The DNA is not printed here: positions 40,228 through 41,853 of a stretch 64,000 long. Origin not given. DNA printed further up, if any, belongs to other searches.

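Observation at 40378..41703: TatC fused to a C-terminal FecR-like domain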

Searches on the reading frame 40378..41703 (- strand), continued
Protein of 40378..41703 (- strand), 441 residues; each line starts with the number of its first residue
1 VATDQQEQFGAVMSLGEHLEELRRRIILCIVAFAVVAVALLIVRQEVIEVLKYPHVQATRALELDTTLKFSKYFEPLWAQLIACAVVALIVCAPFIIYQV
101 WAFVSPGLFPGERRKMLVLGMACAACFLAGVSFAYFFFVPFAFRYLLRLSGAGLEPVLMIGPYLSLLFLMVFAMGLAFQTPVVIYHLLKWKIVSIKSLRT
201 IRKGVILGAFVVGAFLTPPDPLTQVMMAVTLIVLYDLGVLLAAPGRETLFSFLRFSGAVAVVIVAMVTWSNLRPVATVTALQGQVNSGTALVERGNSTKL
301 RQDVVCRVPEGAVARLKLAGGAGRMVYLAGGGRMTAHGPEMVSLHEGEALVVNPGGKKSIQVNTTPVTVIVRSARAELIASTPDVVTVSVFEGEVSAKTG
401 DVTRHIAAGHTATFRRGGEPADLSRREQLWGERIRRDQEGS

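Call 57: find_homologous_proteins(query=A3, max_evalue=1e-20)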
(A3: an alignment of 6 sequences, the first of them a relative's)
Query A3 (6 sequences) (450 aa, profile of the alignment): 693 proteins with E <= 1e-20 among 8000 candidates; the best 120 are listed.
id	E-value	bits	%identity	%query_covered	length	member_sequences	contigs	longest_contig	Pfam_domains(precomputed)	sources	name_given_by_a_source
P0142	5.6e-193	660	43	99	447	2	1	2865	PF04773.19,PF00902.24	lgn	-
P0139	1.2e-187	642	100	100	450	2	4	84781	PF00902.24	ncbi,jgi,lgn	ncbi:MAG: twin-arginine translocase subunit TatC [Planctomycetota bacterium]|jgi:Tat protein translo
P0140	8.8e-187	639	40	97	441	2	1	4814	PF04773.19,PF00902.24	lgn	-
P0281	6.4e-182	623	92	100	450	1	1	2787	PF00902.24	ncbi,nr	ncbi:MAG: twin-arginine translocase subunit TatC [Planctomycetes bacterium]|nr:twin-arginine translo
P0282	7.6e-182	623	91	100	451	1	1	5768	PF00902.24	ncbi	ncbi:MAG: twin-arginine translocase subunit TatC [Candidatus Brocadiales bacterium]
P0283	1.2e-181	623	91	100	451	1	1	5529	PF00902.24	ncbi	-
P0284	4.1e-180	617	89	100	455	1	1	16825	PF00902.24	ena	-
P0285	2.2e-177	608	85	99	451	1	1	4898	PF04773.19,PF00902.24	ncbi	-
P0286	1.4e-175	603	40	97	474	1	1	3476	PF04773.19,PF00902.24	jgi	-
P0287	1.3e-174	599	84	100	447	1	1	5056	PF04773.19,PF00902.24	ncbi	-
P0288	4.2e-173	594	69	100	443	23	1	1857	PF04773.19,PF00902.24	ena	-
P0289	3.7e-171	588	90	94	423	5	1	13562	PF00902.24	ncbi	ncbi:MAG: twin-arginine translocase subunit TatC, partial [Candidatus Brocadiales bacterium]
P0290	2.8e-169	582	69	100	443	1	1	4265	PF04773.19,PF00902.24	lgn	-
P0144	6.5e-169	581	35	95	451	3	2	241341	PF00902.24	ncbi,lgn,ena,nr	ncbi:MAG TPA: twin-arginine translocase subunit TatC [Candidatus Brocadiia bacterium]|nr:twin-argini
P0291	4.5e-166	571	68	99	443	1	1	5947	PF04773.19,PF00902.24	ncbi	-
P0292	1.8e-165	569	65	100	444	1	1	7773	PF04773.19,PF00902.24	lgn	-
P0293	5.2e-164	564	41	96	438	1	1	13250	PF00902.24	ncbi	ncbi:MAG: twin-arginine translocase subunit TatC [Candidatus Anammoxibacter sp.]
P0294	8.8e-163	560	40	96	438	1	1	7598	PF00902.24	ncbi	ncbi:MAG: twin-arginine translocase subunit TatC [Candidatus Anammoxibacter sp.]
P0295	3.9e-161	555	64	97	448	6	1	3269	PF04773.19,PF00902.24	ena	-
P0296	5.4e-161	554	62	96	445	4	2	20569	PF00902.24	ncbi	ncbi:MAG: twin-arginine translocase subunit TatC [Candidatus Brocadiales bacterium]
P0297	7.2e-161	554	44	95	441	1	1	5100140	PF04773.19,PF00902.24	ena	-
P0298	3.4e-160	552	42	96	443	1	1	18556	PF04773.19,PF00902.24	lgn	-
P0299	1.2e-159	550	46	97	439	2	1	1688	PF04773.19,PF00902.24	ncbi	-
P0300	9.1e-159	547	44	96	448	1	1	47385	PF04773.19,PF00902.24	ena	-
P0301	9.9e-159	547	44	98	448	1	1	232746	PF04773.19,PF00902.24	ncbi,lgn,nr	ncbi:MAG: twin-arginine translocase subunit TatC [Candidatus Brocadia sp.]|nr:twin-arginine transloc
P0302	1.3e-158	547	41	96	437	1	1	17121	PF00902.24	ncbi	ncbi:MAG: twin-arginine translocase subunit TatC [Candidatus Anammoxibacter sp.]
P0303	1.4e-158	547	44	98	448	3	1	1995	PF04773.19,PF00902.24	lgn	-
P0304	2.6e-158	546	44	100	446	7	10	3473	PF04773.19,PF00902.24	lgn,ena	-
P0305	3.9e-158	545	45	98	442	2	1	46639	PF04773.19,PF00902.24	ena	-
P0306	3.9e-158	545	44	98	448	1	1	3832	PF04773.19,PF24378.2,PF00902.24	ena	-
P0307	4.1e-158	545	44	98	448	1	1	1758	PF04773.19,PF00902.24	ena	-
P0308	4.2e-158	545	43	98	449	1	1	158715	PF04773.19,PF00902.24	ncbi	-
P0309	6.7e-158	544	44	99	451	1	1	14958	PF04773.19,PF00902.24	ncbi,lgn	ncbi:MAG: twin-arginine translocase subunit TatC [Candidatus Brocadia sp.]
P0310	8.7e-158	544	43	96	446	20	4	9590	PF04773.19,PF00902.24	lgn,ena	-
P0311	1.9e-157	543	43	97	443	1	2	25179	PF04773.19,PF00902.24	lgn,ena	-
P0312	2.7e-157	542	44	98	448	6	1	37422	PF04773.19,PF00902.24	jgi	jgi:Tat protein translocase TatC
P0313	2.9e-157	542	42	99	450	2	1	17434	PF04773.19,PF24378.2,PF00902.24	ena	-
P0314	3.4e-157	542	44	98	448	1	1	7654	PF04773.19,PF00902.24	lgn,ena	-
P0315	3.4e-157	542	44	98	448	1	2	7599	PF04773.19,PF00902.24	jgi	jgi:Tat protein translocase TatC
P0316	4.4e-157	542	44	97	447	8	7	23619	PF00902.24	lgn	-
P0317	4.5e-157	542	46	94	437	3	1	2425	PF04773.19,PF00902.24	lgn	-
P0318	5.5e-157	541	45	95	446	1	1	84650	PF00902.24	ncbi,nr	ncbi:MAG: twin-arginine translocase subunit TatC [wastewater metagenome]|nr:twin-arginine translocas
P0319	7.8e-157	541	44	98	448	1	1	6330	PF04773.19,PF00902.24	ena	-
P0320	8.8e-157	541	43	97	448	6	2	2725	PF04773.19,PF00902.24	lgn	-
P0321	9.0e-157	541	45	98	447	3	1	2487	PF04773.19,PF00902.24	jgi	jgi:Tat protein translocase TatC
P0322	9.1e-157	541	43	97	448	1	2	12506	PF04773.19,PF00902.24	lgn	-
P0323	1.1e-156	540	45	98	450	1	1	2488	PF04773.19,PF00902.24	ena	-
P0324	1.2e-156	540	43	98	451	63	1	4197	PF04773.19,PF24378.2,PF00902.24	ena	-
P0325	1.4e-156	540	43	98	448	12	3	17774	PF00902.24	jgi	jgi:Tat protein translocase TatC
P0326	1.6e-156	540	43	100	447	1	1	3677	PF00902.24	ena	-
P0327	1.7e-156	540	42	98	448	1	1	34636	PF04773.19,PF24378.2,PF00902.24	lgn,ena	-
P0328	3.1e-156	539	44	96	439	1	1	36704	PF04773.19,PF00902.24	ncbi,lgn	ncbi:MAG: twin-arginine translocase subunit TatC [Candidatus Scalinduaceae bacterium]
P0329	5.3e-156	538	42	96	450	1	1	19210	PF04773.19,PF00902.24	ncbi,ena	-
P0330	6.7e-156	538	45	97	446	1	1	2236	PF04773.19,PF00902.24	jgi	jgi:Tat protein translocase TatC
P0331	7.6e-156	538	44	96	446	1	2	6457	PF00902.24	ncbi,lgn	-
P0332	7.7e-156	537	45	98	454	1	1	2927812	PF04773.19,PF00902.24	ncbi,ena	-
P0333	8.3e-156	537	43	98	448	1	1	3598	PF00902.24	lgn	-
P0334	8.8e-156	537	65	94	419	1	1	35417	PF04773.19,PF00902.24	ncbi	ncbi:MAG: twin-arginine translocase subunit TatC, partial [Candidatus Brocadiales bacterium]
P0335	9.6e-156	537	43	98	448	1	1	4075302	PF00902.24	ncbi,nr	ncbi:twin arginine-targeting protein translocase TatC [Candidatus Brocadia pituitae]|nr:twin arginin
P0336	1.1e-155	537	42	98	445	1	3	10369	PF00902.24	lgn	-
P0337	1.2e-155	537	45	97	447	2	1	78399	PF04773.19,PF00902.24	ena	-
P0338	1.4e-155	537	45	96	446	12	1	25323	PF24378.2,PF00902.24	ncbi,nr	ncbi:MAG: twin-arginine translocase subunit TatC [Planctomycetes bacterium]|nr:twin-arginine translo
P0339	1.5e-155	537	43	98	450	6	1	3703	PF04773.19,PF00902.24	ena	-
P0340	1.6e-155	536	45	97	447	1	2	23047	PF04773.19,PF00902.24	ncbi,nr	ncbi:MAG: twin-arginine translocase subunit TatC [Planctomycetes bacterium]|nr:twin-arginine translo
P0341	1.9e-155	536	42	98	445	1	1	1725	PF00902.24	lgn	-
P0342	2.0e-155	536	43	99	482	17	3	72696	PF04773.19,PF00902.24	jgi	-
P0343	2.5e-155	536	43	98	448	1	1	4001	PF04773.19,PF24378.2,PF00902.24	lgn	-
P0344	2.6e-155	536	39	98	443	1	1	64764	PF00902.24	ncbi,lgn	-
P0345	2.6e-155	536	45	96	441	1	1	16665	PF04773.19,PF00902.24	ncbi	ncbi:MAG: twin-arginine translocase subunit TatC [Candidatus Brocadiales bacterium]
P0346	2.7e-155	536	42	99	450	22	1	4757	PF04773.19,PF00902.24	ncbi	-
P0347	2.9e-155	536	42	97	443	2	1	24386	PF00902.24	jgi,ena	-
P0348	3.0e-155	536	50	97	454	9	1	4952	PF04773.19,PF00902.24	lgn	-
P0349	3.2e-155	535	42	99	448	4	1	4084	PF00902.24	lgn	-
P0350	3.2e-155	535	44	98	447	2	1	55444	PF04773.19,PF00902.24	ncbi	ncbi:MAG: twin-arginine translocase subunit TatC [Candidatus Scalindua sp.]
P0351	3.3e-155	535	43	98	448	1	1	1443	PF00902.24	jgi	-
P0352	3.5e-155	535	43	97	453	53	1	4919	PF04773.19,PF00902.24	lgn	-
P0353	4.5e-155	535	43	98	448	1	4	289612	PF00902.24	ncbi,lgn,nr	ncbi:MAG: twin-arginine translocase subunit TatC [Candidatus Brocadia sp.]|nr:twin-arginine transloc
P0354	4.6e-155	535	43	98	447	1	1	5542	PF04773.19,PF00902.24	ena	-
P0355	4.6e-155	535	43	98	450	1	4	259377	PF04773.19,PF00902.24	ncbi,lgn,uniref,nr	ncbi:MAG: twin-arginine translocase subunit TatC [Candidatus Scalindua rubra]|uniref:Sec-independent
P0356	5.4e-155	535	51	97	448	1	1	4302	PF04773.19,PF00902.24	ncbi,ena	ncbi:MAG: twin-arginine translocase subunit TatC [Planctomycetota bacterium]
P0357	5.8e-155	535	41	94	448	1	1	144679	PF00902.24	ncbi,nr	ncbi:MAG: twin-arginine translocase subunit TatC [Candidatus Kuenenia sp.]|nr:twin-arginine transloc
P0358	6.5e-155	534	44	97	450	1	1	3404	PF04773.19,PF00902.24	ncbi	-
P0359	6.5e-155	534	44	98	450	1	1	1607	PF04773.19,PF00902.24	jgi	jgi:Tat protein translocase TatC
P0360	6.5e-155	534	45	98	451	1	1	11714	PF00902.24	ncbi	-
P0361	8.1e-155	534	44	98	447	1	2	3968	PF04773.19,PF00902.24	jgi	jgi:Tat protein translocase TatC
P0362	8.7e-155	534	41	96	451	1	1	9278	PF04773.19,PF00902.24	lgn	-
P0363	8.8e-155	534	44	96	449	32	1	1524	PF00902.24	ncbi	ncbi:MAG: twin-arginine translocase subunit TatC [Planctomycetota bacterium]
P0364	9.3e-155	534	43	98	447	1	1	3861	PF04773.19,PF00902.24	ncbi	-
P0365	1.1e-154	534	45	97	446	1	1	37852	PF04773.19,PF00902.24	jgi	-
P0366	1.2e-154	534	45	97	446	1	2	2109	PF04773.19,PF00902.24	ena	-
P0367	1.2e-154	534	45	97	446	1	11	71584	PF04773.19,PF00902.24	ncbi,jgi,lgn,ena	-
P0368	1.3e-154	533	45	97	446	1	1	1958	PF04773.19,PF00902.24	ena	-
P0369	1.4e-154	533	42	99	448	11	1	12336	PF04773.19,PF00902.24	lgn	-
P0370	1.4e-154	533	43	98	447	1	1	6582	PF04773.19,PF00902.24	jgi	-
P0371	1.4e-154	533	44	94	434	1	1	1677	PF04773.19,PF00902.24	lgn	-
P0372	1.5e-154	533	44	98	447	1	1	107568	PF04773.19,PF00902.24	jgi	jgi:Tat protein translocase TatC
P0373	1.5e-154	533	44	98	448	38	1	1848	PF24378.2,PF00902.24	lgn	-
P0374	1.5e-154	533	40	96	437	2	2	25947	PF04773.19,PF00902.24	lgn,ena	-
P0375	1.6e-154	533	42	99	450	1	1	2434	PF04773.19,PF00902.24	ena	-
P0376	1.6e-154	533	43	98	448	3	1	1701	PF00902.24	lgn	-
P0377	1.7e-154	533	42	99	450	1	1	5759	PF04773.19,PF00902.24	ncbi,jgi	-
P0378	1.8e-154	533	44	97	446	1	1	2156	PF04773.19,PF00902.24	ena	-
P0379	1.9e-154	533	42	96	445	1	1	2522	PF04773.19,PF00902.24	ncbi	-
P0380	1.9e-154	533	43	98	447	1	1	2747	PF04773.19,PF00902.24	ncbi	-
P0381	2.0e-154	533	44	98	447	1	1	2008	PF04773.19,PF00902.24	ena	-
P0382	2.1e-154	533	44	98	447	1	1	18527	PF04773.19,PF00902.24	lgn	-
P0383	2.1e-154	533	46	98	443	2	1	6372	PF04773.19,PF00902.24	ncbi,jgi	ncbi:MAG: twin-arginine translocase subunit TatC [Planctomycetota bacterium]|jgi:Tat protein translo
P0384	2.2e-154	533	43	96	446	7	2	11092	PF04773.19,PF00902.24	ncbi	ncbi:MAG TPA: twin-arginine translocase subunit TatC [Candidatus Brocadiaceae bacterium]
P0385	2.2e-154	533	43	95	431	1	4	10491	PF00902.24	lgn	-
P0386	2.2e-154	533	43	98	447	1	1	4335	PF04773.19,PF00902.24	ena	-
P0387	2.4e-154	533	44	98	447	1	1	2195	PF04773.19,PF00902.24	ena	-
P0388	2.5e-154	533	44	98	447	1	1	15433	PF04773.19,PF00902.24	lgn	-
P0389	2.7e-154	532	43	97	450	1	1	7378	PF04773.19,PF00902.24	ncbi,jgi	ncbi:MAG: twin-arginine translocase subunit TatC [Planctomycetota bacterium]|jgi:Tat protein translo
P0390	2.8e-154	532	44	98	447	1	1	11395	PF04773.19,PF00902.24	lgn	-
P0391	2.9e-154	532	43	95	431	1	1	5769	PF00902.24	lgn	-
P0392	3.0e-154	532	44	98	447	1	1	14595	PF04773.19,PF00902.24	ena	-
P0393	3.0e-154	532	43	98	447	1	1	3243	PF04773.19,PF00902.24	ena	-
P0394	3.0e-154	532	43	95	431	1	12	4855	PF00902.24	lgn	-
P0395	3.1e-154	532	43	98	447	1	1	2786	PF04773.19,PF00902.24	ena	-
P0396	3.3e-154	532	41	99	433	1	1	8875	PF04773.19,PF00902.24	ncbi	-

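Call 61: find_encoding_contigs(protein=P0335, flank=8000, max_places=1)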
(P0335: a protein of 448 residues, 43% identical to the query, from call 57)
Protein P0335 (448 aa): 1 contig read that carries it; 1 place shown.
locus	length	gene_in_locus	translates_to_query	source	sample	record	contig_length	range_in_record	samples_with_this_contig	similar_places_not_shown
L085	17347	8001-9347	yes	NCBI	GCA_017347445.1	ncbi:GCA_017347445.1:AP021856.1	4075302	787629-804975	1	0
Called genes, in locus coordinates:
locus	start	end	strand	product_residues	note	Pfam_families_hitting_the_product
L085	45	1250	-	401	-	PF13701:DDE_Tnp_1_4, PF01609:DDE_Tnp_1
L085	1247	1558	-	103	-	-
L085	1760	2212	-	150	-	-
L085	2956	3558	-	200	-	PF18306:LDcluster4, PF03641:Lysine_decarbox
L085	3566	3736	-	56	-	-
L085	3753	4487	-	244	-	PF13085:Fer2_3, PF13237:Fer4_10, PF13183:Fer4_8, PF13534:Fer4_17 (weak)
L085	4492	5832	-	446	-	PF02881:SRP54_N, PF03308:MeaB (faint), PF00448:SRP54, PF13604:AAA_30 (weak)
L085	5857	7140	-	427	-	PF01029:NusB, PF02811:PHP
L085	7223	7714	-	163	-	PF00885:DMRL_synthase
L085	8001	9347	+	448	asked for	PF00902:TatC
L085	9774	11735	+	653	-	PF00656:Peptidase_C14, PF08308:PEGA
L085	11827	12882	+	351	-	PF03783:CsgG (weak)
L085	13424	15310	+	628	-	PF09136:Glucodextran_B (faint), PF19077:Big_13 (faint), PF03783:CsgG (faint)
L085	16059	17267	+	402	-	PF03349:Toluene_X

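Call 62: find_encoding_contigs(protein=P0355, flank=8000, max_places=1)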
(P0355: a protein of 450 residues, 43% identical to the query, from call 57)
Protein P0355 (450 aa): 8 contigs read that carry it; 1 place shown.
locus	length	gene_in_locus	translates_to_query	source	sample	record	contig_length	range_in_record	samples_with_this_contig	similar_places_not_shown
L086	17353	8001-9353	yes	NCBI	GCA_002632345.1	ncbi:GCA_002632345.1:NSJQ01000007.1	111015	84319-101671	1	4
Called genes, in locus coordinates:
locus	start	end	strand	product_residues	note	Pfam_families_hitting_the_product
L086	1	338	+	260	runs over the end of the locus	PF02535:Zip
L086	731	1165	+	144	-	-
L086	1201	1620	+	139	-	PF13751:DDE_Tnp_1_6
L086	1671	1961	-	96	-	-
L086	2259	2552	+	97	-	PF04365:BrnT_toxin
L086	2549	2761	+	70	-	PF12441:CopG_antitoxin, PF14384:BrnA_antitoxin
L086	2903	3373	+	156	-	PF00075:RNase_H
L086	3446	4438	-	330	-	PF04015:DUF362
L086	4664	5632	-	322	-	PF02881:SRP54_N, PF00448:SRP54, PF13401:AAA_22 (faint), PF13604:AAA_30 (weak)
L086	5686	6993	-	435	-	PF01029:NusB, PF02811:PHP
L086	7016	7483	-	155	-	PF00885:DMRL_synthase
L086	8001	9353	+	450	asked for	PF00902:TatC, PF04773:FecR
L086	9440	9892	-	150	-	PF22784:PTP-SAK, PF22785:Tc-R-P, PF00782:DSPc, PF14566:PTPlike_phytase, PF22741:PTP-NADK, PF00102:Y_phosphatase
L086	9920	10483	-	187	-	PF01196:Ribosomal_L17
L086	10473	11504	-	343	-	PF01193:RNA_pol_L, PF01000:RNA_pol_A_bac, PF03118:RNA_pol_A_CTD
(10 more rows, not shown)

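Call 63: find_encoding_contigs(protein=P0144, flank=8000, max_places=1)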
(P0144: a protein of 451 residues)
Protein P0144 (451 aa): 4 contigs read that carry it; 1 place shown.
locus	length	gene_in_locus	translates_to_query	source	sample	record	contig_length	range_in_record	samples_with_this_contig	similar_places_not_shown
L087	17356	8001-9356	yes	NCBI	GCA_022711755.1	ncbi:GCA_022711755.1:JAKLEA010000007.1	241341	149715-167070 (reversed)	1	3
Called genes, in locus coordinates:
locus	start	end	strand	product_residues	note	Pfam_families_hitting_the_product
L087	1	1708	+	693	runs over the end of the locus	PF05448:AXE1 (weak), PF02129:Peptidase_S15 (weak), PF22244:GCE_fung (faint)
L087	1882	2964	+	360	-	PF01839:FG-GAP (faint), PF13517:FG-GAP_3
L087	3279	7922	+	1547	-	PF13248:Zn_ribbon_3 (faint), PF00069:Pkinase, PF03109:ABC1 (faint), PF07714:PK_Tyr_Ser-Thr, PF12773:DZR (weak)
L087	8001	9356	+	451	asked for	PF00902:TatC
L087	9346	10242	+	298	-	PF03167:UDG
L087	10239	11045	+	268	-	PF01784:DUF34_NIF3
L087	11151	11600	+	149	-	PF02082:Rrf2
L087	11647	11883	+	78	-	PF09834:DUF2061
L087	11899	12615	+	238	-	PF01507:PAPS_reduct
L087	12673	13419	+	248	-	PF13531:SBP_bac_11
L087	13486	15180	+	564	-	PF03460:NIR_SIR_ferr, PF01077:NIR_SIR, PF03460:NIR_SIR_ferr, PF01077:NIR_SIR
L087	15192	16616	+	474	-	PF00512:HisKA, PF02518:HATPase_c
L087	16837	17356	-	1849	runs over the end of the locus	PF17892:Cadherin_5, PF17963:Big_9, PF17963:Big_9, PF22352:K319L-like_PKD, PF17803:Cadherin_4, PF17892:Cadherin_5, PF17963:Big_9, PF17803:Cadherin_4, +8 more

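Call 67: search_protein_families(library=pfam, proteins=[P0132, P0357, P0335], max_evalue=0.001)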
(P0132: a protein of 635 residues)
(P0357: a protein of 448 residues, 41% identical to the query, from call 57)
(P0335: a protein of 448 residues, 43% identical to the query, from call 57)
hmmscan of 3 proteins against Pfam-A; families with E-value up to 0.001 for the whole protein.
P0132 (635 aa): 1 family
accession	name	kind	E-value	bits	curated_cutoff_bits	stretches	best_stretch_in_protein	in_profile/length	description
PF00902.23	TatC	-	6e-61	206.3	25.1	1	166-379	1-208/208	Sec-independent protein translocase protein (TatC)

P0357 (448 aa): 3 families
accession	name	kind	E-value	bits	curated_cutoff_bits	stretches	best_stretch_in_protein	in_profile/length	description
PF00902.23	TatC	-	8.9e-64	215.6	25.1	1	22-235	1-208/208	Sec-independent protein translocase protein (TatC)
PF24378.1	DUF7534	-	4e-05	24.2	28.4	1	215-239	16-40/57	Family of unknown function (DUF7534)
PF04773.18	FecR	-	0.00018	22.3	24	1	315-402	2-96/97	FecR protein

P0335 (448 aa): 3 families
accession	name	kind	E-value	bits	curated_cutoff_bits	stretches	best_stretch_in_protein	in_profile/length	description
PF00902.23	TatC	-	3.3e-65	220.2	25.1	1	23-235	2-208/208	Sec-independent protein translocase protein (TatC)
PF04773.18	FecR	-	6.3e-05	23.8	24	1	315-401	2-95/97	FecR protein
PF24378.1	DUF7534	-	0.00014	22.4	28.4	1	214-239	15-40/57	Family of unknown function (DUF7534)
